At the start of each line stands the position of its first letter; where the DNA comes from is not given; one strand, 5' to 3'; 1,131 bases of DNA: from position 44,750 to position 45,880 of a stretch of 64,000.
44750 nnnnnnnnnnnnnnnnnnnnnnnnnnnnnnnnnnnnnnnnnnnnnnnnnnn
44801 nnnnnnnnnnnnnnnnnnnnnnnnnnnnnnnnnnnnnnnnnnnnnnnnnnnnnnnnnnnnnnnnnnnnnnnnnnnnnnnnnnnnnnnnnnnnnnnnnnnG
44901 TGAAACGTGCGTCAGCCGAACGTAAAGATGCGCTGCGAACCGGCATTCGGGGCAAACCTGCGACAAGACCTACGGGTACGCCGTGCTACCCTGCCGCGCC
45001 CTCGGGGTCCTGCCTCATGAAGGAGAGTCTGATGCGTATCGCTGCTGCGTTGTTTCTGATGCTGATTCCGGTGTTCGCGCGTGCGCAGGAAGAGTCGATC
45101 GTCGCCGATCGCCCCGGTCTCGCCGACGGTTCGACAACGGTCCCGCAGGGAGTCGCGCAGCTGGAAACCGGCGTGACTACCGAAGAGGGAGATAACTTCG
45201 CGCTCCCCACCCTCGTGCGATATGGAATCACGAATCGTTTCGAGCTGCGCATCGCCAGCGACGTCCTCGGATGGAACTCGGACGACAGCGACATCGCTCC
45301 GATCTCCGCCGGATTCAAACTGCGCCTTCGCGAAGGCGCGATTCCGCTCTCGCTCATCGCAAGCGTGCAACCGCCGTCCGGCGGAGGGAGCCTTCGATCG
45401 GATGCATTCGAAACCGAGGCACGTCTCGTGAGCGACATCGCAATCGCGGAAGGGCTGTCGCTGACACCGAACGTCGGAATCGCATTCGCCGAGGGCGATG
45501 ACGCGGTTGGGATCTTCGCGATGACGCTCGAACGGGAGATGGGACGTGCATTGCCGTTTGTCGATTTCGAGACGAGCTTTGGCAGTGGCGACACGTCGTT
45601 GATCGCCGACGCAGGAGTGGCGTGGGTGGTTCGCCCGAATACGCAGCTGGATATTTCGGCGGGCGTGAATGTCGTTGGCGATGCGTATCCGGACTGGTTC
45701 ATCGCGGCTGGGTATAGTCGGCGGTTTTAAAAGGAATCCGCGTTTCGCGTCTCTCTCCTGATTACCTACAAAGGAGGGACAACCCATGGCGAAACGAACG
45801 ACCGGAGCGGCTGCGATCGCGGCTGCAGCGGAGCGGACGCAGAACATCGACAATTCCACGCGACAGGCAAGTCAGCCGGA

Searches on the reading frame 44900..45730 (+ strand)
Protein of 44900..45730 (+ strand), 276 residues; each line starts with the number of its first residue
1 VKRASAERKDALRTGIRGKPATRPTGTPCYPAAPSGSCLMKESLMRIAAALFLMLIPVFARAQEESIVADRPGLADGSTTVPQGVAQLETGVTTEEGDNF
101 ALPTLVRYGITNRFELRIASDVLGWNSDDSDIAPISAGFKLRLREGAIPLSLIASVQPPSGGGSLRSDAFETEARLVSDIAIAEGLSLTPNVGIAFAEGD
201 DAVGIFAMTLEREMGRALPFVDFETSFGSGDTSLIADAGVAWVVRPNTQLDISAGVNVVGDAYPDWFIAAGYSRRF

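Call 12: search_protein_families(library=pfam, proteins=[window:44900-45730:+], max_evalue=0.001)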
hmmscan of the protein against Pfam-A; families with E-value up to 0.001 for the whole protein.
window:44900-45730:+ (276 aa): 1 family
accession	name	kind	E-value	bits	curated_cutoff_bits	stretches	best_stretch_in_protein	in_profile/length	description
PF13557.12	Phenol_MetA_deg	-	6.4e-08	33.4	22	1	69-258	1-225/242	Putative MetA-pathway of phenol degradation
